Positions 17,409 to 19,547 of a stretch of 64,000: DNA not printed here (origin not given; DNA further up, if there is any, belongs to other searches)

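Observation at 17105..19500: Non-canonical [FeFe]-hydrogenase-like protein with polyacidic tail, in an operon with a small ACT-like regulator and an ABC importer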

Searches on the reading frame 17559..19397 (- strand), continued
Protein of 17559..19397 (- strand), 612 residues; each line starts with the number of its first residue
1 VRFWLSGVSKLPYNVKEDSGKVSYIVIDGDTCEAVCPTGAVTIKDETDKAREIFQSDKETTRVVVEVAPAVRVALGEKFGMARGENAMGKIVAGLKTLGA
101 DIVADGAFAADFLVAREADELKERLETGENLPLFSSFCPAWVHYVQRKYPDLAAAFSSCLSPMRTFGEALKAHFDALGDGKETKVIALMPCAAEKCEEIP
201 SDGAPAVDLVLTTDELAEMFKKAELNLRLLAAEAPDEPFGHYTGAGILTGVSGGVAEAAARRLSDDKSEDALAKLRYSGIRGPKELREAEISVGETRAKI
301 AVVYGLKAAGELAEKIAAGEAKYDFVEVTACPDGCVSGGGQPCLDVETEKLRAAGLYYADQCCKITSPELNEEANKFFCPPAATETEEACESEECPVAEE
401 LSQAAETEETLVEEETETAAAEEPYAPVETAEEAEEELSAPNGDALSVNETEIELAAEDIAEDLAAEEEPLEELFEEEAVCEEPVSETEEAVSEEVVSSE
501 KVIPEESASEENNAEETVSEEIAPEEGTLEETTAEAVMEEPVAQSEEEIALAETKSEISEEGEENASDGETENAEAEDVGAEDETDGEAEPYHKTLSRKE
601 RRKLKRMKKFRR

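Call 40: find_homologous_proteins(query=A3, max_evalue=1e-30)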
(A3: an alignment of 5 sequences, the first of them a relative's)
Query A3 (5 sequences) (534 aa, profile of the alignment): 114 proteins with E <= 1e-30 among 8000 candidates.
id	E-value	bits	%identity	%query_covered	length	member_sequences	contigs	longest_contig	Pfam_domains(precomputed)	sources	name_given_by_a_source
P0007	0.0e+0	1013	41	76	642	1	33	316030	PF02906.20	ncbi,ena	-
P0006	0.0e+0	1013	41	76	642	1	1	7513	PF02906.20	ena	-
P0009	1.4e-298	1010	41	76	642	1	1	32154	PF02906.20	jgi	-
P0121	1.4e-298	1010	41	76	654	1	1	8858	PF02906.20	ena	-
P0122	1.4e-298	1010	41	76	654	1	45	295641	PF02906.20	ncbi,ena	-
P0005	5.4e-298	1008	43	64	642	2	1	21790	PF02906.20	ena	-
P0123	6.4e-298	1008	41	76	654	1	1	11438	PF02906.20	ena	-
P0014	5.5e-296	1001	43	64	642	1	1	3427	PF02906.20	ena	-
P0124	1.6e-290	983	43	64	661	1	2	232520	PF02906.20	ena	-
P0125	7.4e-290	981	44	62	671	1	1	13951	PF02906.20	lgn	-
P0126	3.0e-289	979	43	64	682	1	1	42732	PF02906.20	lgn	-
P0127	4.6e-288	975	43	64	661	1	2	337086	PF02906.20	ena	-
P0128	5.0e-288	975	43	64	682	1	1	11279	PF02906.20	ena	-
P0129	1.2e-287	974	43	64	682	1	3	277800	PF02906.20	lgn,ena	-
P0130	1.7e-287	973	44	61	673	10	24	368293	PF02906.20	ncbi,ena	-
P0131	2.7e-287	973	43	64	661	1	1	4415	PF02906.20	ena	-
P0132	4.3e-287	972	43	64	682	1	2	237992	PF02906.20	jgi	-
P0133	4.3e-287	972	43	64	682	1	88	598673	PF02906.20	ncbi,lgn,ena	-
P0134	1.6e-286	970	43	64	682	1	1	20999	PF02906.20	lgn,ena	-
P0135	2.0e-286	970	43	64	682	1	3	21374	PF02906.20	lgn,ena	-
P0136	7.7e-286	968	43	64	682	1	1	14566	PF02906.20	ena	-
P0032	2.9e-267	906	43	63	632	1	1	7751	PF02906.20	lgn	-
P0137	5.2e-232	790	94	100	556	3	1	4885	PF02906.20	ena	-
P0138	3.0e-223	761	100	100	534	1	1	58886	PF02906.20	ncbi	-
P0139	2.3e-183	629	77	71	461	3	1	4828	PF02906.20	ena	-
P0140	1.3e-174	600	72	71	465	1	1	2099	PF02906.20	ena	-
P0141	2.8e-138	480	71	57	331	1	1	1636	PF02906.20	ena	-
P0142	4.3e-127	443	62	5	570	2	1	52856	PF02906.20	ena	-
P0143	6.1e-120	420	-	-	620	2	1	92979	PF02906.20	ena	-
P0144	1.5e-119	419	44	93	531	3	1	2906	PF02906.20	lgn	-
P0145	2.9e-119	418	39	70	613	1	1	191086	PF17898.7,PF02906.20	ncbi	-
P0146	4.0e-119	417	38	61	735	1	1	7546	PF26039.2,PF28079.1,PF02906.20,PF01442.24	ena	-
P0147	1.1e-118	416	41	78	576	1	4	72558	PF17898.7,PF02906.20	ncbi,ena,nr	ncbi:MAG: hypothetical protein IJD77_04440 [Clostridia bacterium]|nr:hypothetical protein [Clostridi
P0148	2.7e-118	414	44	60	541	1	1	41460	PF02906.20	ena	-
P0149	7.3e-118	413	41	66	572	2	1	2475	PF02906.20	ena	-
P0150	2.3e-117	411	-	-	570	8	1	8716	PF04286.18,PF02906.20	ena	-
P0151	2.4e-116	408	44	93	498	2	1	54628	PF02906.20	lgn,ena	-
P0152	3.8e-116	407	41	61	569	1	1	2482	PF02906.20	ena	-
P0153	8.3e-116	406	37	74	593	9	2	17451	PF17898.7,PF02906.20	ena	-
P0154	1.1e-115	406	41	61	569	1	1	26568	PF02906.20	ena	-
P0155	2.3e-114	401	41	61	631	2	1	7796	PF02906.20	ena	-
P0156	9.4e-114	399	40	64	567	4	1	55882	PF02906.20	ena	-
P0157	2.1e-113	398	39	73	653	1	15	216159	PF02906.20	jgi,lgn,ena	-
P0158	2.3e-113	398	44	69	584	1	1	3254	PF02906.20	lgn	-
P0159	4.9e-113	397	40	88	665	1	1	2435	PF02906.20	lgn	-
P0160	7.2e-113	396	-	-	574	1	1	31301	PF17898.7,PF02906.20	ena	-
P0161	3.9e-112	394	-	-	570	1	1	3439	PF02906.20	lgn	-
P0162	9.7e-112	393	41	66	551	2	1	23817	PF02906.20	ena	-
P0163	1.0e-110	389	40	69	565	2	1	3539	PF02906.20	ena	-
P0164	5.4e-110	387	37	12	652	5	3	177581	PF04286.18,PF02906.20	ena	-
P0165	5.6e-110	387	42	69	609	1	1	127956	PF02906.20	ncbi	-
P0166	1.8e-109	385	-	-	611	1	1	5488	PF02906.20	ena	-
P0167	7.2e-109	383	-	-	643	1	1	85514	PF02906.20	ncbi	-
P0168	2.0e-108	382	40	69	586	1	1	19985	PF02906.20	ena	-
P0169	1.9e-107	379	40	69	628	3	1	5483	PF04286.18,PF02906.20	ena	-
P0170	2.6e-107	378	40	64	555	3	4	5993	PF02906.20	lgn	-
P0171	3.0e-107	378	40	69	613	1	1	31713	PF02906.20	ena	-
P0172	2.4e-106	375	40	69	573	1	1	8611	PF02906.20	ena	-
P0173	2.5e-106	375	41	66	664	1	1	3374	PF02906.20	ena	-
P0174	3.5e-106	374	37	71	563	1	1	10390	PF02906.20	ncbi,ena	-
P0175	3.8e-106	374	40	69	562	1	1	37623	PF02906.20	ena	-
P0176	9.2e-106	373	42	67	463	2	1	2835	PF02906.20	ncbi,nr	ncbi:MAG: hypothetical protein IJD33_00230, partial [Clostridia bacterium]|nr:hypothetical protein [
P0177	1.1e-105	373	42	67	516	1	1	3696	PF02906.20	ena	-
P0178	1.2e-105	373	40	69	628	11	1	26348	PF02906.20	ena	-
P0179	1.6e-105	372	40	69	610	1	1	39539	PF02906.20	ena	-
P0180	1.7e-105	372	40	69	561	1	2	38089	PF02906.20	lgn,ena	-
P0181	2.6e-105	372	31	9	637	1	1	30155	PF02906.20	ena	-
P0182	7.6e-105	370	40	55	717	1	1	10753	PF02906.20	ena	-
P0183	1.3e-104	369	41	58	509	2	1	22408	PF02906.20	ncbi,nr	ncbi:MAG: hypothetical protein IKA57_04400, partial [Clostridia bacterium]|nr:hypothetical protein [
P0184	1.7e-104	369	-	-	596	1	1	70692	PF02906.20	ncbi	-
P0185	1.0e-103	366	40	69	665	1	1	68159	PF02906.20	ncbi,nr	ncbi:MAG: hypothetical protein J6A24_02380 [Clostridia bacterium]|nr:hypothetical protein [Clostridi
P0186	1.9e-103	365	40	69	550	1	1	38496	PF02906.20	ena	-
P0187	1.9e-103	365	37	61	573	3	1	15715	PF16058.11,PF26039.2,PF28079.1,PF02906.20,PF01442.24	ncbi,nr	ncbi:MAG TPA: hypothetical protein IAB32_01445, partial [Candidatus Scatosoma pullicola]|nr:hypothet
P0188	2.1e-103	365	41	71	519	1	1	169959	PF02906.20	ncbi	-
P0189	6.8e-103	364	40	69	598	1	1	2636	PF02906.20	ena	-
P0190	7.4e-103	363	38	72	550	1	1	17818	PF02906.20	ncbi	-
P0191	1.6e-102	362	37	75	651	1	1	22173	PF02906.20,PF03448.23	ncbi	-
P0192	2.0e-102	362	-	-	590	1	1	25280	PF02906.20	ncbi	-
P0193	2.7e-102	362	38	76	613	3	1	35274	PF02906.20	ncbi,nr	ncbi:MAG: hypothetical protein E7377_02115, partial [Clostridiales bacterium]|nr:hypothetical protei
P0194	2.9e-102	361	43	75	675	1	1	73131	PF02906.20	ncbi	-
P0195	2.7e-101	358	39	73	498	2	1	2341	PF02906.20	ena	-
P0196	6.4e-101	357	41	61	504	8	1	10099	PF02906.20,PF02095.22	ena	-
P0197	1.4e-99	353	40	71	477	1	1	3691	PF02906.20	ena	-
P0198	1.4e-99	353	38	79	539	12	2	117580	PF02906.20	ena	-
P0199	1.5e-99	353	37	67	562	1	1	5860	PF02906.20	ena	-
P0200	1.9e-99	352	-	-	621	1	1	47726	PF02906.20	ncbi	-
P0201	2.3e-99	352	38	97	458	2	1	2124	PF02906.20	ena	-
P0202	2.4e-99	352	41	73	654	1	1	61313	PF02906.20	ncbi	-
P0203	3.5e-99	351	41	79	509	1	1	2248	PF02906.20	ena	-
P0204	6.6e-99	350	42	74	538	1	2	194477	PF02906.20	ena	-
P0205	1.3e-98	349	40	69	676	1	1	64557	PF02906.20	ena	-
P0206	2.7e-98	348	40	65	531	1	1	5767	PF02906.20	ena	-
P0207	3.7e-98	348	42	66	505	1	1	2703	PF02906.20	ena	-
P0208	8.4e-98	347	37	62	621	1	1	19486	PF02906.20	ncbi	-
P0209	4.2e-94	334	38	72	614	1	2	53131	PF04286.18,PF02906.20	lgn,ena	-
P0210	1.8e-93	332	39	67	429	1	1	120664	PF02906.20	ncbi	-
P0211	3.5e-93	331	39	74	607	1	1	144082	PF26039.2,PF02906.20,PF09361.16,PF01442.24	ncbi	-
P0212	8.7e-93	330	38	79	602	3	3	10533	PF04286.18,PF02906.20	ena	-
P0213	2.6e-92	329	38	66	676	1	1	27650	PF02906.20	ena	-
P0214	2.6e-92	329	38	66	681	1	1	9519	PF02906.20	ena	-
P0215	4.6e-92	328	37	66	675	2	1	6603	PF02906.20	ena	-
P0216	7.3e-92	327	41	61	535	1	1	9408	PF02906.20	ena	-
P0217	3.8e-91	325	38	76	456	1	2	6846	PF02906.20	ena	-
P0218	7.0e-91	324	38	14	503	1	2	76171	PF02906.20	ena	-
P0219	1.3e-89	320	49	13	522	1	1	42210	PF02906.20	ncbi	-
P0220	2.2e-89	319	37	66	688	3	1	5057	PF02906.20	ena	-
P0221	3.4e-89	318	41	95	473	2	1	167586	PF02906.20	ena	-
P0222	1.8e-86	309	36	66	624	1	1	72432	PF02906.20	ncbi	-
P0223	1.5e-85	306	59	4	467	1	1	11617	PF02906.20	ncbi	-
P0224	5.3e-85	304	42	62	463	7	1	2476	PF02906.20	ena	-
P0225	1.9e-84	303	-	-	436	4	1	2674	PF02906.20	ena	-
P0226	3.5e-83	298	39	97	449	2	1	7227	PF02906.20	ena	-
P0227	1.6e-81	293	41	62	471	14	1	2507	PF02906.20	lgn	-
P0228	1.3e-73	267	37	71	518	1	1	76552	PF02906.20,PF03448.23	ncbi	-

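Call 42: find_encoding_contigs(protein=P0145, flank=7000, max_places=1)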
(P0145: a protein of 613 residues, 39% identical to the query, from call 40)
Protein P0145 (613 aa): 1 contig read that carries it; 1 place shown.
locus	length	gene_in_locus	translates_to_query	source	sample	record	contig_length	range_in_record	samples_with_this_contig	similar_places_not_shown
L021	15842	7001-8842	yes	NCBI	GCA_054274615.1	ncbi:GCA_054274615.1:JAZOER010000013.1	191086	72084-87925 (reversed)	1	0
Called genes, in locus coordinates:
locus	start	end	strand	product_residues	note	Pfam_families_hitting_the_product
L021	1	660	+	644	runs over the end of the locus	PF16510:P22_portal, PF23899:SU10_portal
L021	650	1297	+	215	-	-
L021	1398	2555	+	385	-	-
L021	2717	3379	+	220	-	-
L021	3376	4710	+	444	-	-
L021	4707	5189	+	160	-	-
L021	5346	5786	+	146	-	PF00692:dUTPase, PF22769:DCD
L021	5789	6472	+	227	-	PF24675:NpmA (weak), PF02390:Methyltransf_4, PF13847:Methyltransf_31, PF08241:Methyltransf_11 (weak), PF13649:Methyltransf_25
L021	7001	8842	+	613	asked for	PF02906:Fe_hyd_lg_C, PF17898:GerD (faint)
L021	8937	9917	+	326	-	-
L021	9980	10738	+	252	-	PF00528:BPD_transp_1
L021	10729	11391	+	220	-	PF00005:ABC_tran, PF13304:AAA_21 (faint)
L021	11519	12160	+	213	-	PF06971:Put_DNA-bind_N, PF02629:CoA_binding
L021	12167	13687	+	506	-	PF12838:Fer4_7, PF13187:Fer4_9 (weak), PF00037:Fer4, PF14697:Fer4_21, PF25160:LdpA_Fe-S-bd, PF00037:Fer4, PF12837:Fer4_6, PF02906:Fe_hyd_lg_C, +8 more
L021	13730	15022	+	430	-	PF01171:ATP_bind_3, PF11734:TilS_C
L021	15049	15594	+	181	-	PF00156:Pribosyltran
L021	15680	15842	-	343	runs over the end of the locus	-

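Call 43: find_encoding_contigs(protein=P0157, flank=7000, max_places=1)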
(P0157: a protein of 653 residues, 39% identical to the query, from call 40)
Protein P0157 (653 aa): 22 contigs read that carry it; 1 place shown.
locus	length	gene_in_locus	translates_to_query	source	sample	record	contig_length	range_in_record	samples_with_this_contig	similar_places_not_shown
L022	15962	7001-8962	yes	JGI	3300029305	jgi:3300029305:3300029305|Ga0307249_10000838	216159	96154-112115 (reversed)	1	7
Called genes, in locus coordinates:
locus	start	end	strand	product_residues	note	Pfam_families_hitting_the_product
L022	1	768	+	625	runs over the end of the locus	PF16510:P22_portal, PF23899:SU10_portal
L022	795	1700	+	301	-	-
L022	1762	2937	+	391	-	-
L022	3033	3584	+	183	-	-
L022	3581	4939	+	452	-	-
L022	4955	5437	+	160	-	-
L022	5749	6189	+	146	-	PF00692:dUTPase, PF22769:DCD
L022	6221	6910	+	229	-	PF02390:Methyltransf_4, PF13649:Methyltransf_25 (weak), PF13847:Methyltransf_31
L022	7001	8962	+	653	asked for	PF02906:Fe_hyd_lg_C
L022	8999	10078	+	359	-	-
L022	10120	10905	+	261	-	PF00528:BPD_transp_1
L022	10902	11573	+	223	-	PF02463:SMC_N (faint), PF00005:ABC_tran, PF13304:AAA_21 (faint)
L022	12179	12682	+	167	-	-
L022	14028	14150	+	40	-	-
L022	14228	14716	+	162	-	PF00731:AIRC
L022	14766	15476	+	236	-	PF01259:SAICAR_synt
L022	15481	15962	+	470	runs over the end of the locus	PF13522:GATase_6, PF13537:GATase_7, PF00156:Pribosyltran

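Call 44: find_encoding_contigs(protein=P0188, flank=7000, max_places=1)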
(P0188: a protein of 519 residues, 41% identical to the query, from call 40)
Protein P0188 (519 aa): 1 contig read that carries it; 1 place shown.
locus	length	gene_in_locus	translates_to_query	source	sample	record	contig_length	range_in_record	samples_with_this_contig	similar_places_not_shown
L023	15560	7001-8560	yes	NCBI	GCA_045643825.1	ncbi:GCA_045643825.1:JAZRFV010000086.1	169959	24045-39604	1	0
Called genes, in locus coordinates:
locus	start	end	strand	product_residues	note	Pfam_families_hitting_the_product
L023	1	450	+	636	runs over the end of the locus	PF16510:P22_portal, PF23899:SU10_portal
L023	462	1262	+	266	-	-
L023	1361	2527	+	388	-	-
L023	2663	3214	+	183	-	-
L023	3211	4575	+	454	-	-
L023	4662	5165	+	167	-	-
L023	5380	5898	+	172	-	PF22769:DCD, PF00692:dUTPase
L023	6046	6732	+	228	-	PF02390:Methyltransf_4, PF13649:Methyltransf_25 (weak), PF13847:Methyltransf_31, PF08242:Methyltransf_12 (weak)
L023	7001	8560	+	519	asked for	PF02906:Fe_hyd_lg_C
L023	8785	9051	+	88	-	PF21699:TM1266-like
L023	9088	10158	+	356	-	-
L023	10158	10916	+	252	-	PF00528:BPD_transp_1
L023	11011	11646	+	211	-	PF06971:Put_DNA-bind_N, PF02629:CoA_binding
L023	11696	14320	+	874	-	PF00171:Aldedh, PF00465:Fe-ADH, PF13685:Fe-ADH_2 (weak), PF25137:ADH_Fe_C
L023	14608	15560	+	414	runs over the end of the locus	PF01553:Acyltransferase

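Call 45: find_encoding_contigs(protein=P0221, flank=7000, max_places=1)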
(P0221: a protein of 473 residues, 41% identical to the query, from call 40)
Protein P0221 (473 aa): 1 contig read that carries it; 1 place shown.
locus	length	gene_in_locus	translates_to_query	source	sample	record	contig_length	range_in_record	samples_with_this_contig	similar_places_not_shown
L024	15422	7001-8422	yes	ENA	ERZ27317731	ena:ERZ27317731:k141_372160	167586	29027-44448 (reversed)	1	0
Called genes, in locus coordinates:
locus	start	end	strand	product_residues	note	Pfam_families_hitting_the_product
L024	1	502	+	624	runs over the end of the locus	PF16510:P22_portal, PF23899:SU10_portal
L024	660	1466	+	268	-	-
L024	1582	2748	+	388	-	-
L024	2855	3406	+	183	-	-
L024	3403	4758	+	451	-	-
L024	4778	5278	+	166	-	-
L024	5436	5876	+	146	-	PF00692:dUTPase, PF22769:DCD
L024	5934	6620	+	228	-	PF24675:NpmA (weak), PF02390:Methyltransf_4, PF13649:Methyltransf_25, PF13847:Methyltransf_31, PF08242:Methyltransf_12 (weak)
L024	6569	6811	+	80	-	-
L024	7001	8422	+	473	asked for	PF02906:Fe_hyd_lg_C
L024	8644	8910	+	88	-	PF21699:TM1266-like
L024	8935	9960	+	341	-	-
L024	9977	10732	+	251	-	PF00528:BPD_transp_1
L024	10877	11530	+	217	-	PF06971:Put_DNA-bind_N, PF02629:CoA_binding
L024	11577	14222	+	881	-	PF00171:Aldedh, PF00465:Fe-ADH, PF13685:Fe-ADH_2, PF25137:ADH_Fe_C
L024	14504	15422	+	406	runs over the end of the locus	PF01553:Acyltransferase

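Call 72: predict_structure(alignment_id=A6)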
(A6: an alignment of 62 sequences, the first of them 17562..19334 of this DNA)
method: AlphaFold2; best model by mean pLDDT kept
length: 591 residues; sequences in the alignment: 62
mean_pLDDT: 72.9   pTM: 0.64
mean pLDDT of the five models: 72.9, 72.4, 72.1, 71.5, 70.4
residues with pLDDT >= 90: 299; 70-90: 49; 50-70: 28; < 50: 215
segments of 3 or more residues with pLDDT < 50: 1-7, 9-14, 18-21, 360-385, 392-419, 421-438, 444-447, 449-479, 481-484, 486-503, 507-568
pLDDT, mean of each block of 10 residues (from residue 1): 42 46 83 98 98 96 97 98 98 96 96 93 88 92 94 96 97 80 90 96 98 97 98 98 95 96 95 95 92 94 96 91 86 97 96 80 44 41 43 40 42 40 42 49 47 40 41 42 38 37 45 38 37 35 38 36 44 73 90 66
secondary structure, 60 per line:
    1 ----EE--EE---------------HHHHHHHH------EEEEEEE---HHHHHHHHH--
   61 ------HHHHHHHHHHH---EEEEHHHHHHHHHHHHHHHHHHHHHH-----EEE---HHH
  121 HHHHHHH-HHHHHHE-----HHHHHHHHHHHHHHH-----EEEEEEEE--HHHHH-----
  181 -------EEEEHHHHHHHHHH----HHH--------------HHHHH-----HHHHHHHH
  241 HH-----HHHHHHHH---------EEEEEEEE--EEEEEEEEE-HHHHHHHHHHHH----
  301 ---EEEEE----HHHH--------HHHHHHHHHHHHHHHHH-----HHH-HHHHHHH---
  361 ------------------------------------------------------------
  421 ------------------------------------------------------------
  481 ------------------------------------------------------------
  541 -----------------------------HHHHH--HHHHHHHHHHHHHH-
elements in order: H26-33 E40-46 H50-58 H67-77 E81-84 H85-106 E112-114 H118-127 H129-134 H141-155 E161-168 H171-175 E188-191 H192-201 H223-227 H233-242 H248-255 E265-272 E275-283 H285-296 E304-308 H313-316 H325-341 H351-357 H570-574 H577-590
